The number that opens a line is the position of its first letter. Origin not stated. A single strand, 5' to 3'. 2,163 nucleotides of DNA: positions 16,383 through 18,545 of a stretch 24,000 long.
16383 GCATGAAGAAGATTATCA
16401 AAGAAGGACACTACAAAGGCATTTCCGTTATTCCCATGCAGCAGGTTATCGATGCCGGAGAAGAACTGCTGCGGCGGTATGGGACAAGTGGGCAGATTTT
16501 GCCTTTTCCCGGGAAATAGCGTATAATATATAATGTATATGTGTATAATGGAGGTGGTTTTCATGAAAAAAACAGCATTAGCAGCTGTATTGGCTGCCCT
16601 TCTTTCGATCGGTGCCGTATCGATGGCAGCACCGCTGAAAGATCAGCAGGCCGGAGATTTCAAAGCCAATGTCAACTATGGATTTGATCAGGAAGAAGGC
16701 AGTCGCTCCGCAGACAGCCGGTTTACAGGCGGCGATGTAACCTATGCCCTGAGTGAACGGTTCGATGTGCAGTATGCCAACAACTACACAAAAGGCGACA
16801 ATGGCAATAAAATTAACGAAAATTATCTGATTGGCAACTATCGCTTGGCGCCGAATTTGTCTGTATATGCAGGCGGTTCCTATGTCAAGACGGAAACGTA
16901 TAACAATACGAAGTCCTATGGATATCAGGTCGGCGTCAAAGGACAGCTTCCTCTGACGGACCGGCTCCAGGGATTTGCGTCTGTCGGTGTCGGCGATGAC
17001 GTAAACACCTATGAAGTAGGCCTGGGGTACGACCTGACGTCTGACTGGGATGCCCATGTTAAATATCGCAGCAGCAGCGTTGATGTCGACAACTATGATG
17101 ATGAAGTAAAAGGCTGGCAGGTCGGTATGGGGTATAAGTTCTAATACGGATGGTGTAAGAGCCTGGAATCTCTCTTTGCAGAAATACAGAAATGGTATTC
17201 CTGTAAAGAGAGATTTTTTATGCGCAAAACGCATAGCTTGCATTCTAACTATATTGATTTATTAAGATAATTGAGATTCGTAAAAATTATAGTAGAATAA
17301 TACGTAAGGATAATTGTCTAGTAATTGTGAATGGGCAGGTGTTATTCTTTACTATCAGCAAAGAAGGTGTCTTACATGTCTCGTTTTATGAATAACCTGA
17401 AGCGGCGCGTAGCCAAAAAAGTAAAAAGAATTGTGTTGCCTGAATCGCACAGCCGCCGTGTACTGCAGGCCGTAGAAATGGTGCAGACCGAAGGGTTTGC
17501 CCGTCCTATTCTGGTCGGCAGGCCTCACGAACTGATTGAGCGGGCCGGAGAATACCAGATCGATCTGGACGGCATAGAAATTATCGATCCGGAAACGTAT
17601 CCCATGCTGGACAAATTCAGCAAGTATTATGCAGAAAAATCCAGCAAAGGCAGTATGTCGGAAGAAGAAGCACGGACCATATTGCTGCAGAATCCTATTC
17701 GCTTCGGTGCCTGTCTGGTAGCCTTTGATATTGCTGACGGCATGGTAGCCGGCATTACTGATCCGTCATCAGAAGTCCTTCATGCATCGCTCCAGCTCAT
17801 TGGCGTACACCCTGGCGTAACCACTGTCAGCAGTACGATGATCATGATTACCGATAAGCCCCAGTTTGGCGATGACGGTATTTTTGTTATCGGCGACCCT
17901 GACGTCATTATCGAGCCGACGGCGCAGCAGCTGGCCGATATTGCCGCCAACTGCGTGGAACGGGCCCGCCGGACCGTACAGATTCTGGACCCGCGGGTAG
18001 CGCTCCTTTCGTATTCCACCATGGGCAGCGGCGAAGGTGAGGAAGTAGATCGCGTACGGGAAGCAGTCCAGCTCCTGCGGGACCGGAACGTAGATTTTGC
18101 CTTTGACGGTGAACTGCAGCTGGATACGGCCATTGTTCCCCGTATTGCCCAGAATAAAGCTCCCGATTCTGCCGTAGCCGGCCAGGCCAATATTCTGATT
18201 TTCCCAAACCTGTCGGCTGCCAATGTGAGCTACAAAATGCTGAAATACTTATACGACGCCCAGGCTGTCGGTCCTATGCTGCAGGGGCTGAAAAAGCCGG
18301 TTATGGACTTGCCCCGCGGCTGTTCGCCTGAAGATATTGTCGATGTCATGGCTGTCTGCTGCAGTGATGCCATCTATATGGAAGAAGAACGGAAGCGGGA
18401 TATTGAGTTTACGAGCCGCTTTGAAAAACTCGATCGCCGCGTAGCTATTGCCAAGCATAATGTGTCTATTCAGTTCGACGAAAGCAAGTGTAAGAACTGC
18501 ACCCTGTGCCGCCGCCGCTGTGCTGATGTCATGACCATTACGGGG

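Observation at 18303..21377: Reciprocal substitutions at key motif positions in the two fusion paralogs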

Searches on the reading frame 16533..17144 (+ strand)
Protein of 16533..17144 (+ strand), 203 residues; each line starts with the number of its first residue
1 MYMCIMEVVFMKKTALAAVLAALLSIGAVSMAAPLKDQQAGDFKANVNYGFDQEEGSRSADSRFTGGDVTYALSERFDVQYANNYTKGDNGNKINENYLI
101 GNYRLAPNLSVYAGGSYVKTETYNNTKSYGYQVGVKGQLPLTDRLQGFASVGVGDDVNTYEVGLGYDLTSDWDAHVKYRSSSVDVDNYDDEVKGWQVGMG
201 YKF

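Call 8: search_protein_families(library=pfam, proteins=[window:16533-17144:+], max_evalue=0.00001)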
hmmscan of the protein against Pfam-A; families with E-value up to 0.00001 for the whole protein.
window:16533-17144:+ (203 aa): 2 families
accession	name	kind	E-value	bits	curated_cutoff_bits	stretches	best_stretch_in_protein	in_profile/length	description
PF13505.12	OMP_b-brl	-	9e-12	45.9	28.7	1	21-203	1-175/175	Outer membrane protein beta-barrel domain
PF13609.12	Porin_4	-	1.7e-07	31.8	27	1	40-203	152-292/310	Gram-negative porin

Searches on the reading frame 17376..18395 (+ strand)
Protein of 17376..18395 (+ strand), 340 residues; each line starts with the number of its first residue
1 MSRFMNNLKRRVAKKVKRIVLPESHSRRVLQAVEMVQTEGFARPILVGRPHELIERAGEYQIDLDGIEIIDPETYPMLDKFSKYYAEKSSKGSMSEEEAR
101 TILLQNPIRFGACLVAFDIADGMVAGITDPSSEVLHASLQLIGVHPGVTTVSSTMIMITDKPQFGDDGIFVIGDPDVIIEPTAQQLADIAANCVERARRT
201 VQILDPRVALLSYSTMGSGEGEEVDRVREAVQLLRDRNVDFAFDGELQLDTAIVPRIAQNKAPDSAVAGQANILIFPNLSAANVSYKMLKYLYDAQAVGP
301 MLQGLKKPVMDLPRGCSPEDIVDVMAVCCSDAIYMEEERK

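Call 12: search_solved_structures(query=window:17376-18395:+, max_evalue=1e-40, show_alignments=5)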
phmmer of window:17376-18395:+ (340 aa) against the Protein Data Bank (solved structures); distinct sequences matched with E-value up to 1e-40: 17.
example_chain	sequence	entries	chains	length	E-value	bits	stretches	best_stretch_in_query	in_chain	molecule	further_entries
8fir_A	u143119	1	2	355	3.9e-77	262.9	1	4-328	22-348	Phosphate acetyltransferase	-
6iow_A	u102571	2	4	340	1.1e-69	238.5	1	6-337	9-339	Phosphotransacetylase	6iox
1r5j_A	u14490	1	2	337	5.4e-66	226.3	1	6-333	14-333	putative phosphotransacetylase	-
1td9_A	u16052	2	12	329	4e-64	220.2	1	5-332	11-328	Phosphate acetyltransferase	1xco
1qzt_A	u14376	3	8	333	8.9e-62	212.5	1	3-333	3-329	Phosphate acetyltransferase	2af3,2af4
1vmi_A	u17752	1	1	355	8.9e-61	209.2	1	14-328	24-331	putative phosphate acetyltransferase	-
4e4r_A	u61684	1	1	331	1.1e-58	202.4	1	2-332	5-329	Phosphate acetyltransferase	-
7t88_A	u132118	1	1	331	1.9e-57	198.3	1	9-328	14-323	Phosphate acetyltransferase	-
9ks0_E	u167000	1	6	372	8.4e-48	166.6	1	4-331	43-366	NADP-dependent malic enzyme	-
9krw_A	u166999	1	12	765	4.9e-47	164.1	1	4-331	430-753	NADP-dependent malic enzyme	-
8jzo_A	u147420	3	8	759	5e-47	164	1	4-331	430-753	NADP-dependent malic enzyme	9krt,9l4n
6zn9_C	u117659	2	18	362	9.6e-43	150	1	15-337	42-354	Malate dehydrogenase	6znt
6zne_A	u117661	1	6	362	1.2e-42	149.6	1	15-337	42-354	Malate dehydrogenase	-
6znr_A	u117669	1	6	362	2.2e-42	148.8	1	15-337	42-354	Malate dehydrogenase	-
6znu_A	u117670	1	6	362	4.2e-42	147.9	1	15-337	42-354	Malate dehydrogenase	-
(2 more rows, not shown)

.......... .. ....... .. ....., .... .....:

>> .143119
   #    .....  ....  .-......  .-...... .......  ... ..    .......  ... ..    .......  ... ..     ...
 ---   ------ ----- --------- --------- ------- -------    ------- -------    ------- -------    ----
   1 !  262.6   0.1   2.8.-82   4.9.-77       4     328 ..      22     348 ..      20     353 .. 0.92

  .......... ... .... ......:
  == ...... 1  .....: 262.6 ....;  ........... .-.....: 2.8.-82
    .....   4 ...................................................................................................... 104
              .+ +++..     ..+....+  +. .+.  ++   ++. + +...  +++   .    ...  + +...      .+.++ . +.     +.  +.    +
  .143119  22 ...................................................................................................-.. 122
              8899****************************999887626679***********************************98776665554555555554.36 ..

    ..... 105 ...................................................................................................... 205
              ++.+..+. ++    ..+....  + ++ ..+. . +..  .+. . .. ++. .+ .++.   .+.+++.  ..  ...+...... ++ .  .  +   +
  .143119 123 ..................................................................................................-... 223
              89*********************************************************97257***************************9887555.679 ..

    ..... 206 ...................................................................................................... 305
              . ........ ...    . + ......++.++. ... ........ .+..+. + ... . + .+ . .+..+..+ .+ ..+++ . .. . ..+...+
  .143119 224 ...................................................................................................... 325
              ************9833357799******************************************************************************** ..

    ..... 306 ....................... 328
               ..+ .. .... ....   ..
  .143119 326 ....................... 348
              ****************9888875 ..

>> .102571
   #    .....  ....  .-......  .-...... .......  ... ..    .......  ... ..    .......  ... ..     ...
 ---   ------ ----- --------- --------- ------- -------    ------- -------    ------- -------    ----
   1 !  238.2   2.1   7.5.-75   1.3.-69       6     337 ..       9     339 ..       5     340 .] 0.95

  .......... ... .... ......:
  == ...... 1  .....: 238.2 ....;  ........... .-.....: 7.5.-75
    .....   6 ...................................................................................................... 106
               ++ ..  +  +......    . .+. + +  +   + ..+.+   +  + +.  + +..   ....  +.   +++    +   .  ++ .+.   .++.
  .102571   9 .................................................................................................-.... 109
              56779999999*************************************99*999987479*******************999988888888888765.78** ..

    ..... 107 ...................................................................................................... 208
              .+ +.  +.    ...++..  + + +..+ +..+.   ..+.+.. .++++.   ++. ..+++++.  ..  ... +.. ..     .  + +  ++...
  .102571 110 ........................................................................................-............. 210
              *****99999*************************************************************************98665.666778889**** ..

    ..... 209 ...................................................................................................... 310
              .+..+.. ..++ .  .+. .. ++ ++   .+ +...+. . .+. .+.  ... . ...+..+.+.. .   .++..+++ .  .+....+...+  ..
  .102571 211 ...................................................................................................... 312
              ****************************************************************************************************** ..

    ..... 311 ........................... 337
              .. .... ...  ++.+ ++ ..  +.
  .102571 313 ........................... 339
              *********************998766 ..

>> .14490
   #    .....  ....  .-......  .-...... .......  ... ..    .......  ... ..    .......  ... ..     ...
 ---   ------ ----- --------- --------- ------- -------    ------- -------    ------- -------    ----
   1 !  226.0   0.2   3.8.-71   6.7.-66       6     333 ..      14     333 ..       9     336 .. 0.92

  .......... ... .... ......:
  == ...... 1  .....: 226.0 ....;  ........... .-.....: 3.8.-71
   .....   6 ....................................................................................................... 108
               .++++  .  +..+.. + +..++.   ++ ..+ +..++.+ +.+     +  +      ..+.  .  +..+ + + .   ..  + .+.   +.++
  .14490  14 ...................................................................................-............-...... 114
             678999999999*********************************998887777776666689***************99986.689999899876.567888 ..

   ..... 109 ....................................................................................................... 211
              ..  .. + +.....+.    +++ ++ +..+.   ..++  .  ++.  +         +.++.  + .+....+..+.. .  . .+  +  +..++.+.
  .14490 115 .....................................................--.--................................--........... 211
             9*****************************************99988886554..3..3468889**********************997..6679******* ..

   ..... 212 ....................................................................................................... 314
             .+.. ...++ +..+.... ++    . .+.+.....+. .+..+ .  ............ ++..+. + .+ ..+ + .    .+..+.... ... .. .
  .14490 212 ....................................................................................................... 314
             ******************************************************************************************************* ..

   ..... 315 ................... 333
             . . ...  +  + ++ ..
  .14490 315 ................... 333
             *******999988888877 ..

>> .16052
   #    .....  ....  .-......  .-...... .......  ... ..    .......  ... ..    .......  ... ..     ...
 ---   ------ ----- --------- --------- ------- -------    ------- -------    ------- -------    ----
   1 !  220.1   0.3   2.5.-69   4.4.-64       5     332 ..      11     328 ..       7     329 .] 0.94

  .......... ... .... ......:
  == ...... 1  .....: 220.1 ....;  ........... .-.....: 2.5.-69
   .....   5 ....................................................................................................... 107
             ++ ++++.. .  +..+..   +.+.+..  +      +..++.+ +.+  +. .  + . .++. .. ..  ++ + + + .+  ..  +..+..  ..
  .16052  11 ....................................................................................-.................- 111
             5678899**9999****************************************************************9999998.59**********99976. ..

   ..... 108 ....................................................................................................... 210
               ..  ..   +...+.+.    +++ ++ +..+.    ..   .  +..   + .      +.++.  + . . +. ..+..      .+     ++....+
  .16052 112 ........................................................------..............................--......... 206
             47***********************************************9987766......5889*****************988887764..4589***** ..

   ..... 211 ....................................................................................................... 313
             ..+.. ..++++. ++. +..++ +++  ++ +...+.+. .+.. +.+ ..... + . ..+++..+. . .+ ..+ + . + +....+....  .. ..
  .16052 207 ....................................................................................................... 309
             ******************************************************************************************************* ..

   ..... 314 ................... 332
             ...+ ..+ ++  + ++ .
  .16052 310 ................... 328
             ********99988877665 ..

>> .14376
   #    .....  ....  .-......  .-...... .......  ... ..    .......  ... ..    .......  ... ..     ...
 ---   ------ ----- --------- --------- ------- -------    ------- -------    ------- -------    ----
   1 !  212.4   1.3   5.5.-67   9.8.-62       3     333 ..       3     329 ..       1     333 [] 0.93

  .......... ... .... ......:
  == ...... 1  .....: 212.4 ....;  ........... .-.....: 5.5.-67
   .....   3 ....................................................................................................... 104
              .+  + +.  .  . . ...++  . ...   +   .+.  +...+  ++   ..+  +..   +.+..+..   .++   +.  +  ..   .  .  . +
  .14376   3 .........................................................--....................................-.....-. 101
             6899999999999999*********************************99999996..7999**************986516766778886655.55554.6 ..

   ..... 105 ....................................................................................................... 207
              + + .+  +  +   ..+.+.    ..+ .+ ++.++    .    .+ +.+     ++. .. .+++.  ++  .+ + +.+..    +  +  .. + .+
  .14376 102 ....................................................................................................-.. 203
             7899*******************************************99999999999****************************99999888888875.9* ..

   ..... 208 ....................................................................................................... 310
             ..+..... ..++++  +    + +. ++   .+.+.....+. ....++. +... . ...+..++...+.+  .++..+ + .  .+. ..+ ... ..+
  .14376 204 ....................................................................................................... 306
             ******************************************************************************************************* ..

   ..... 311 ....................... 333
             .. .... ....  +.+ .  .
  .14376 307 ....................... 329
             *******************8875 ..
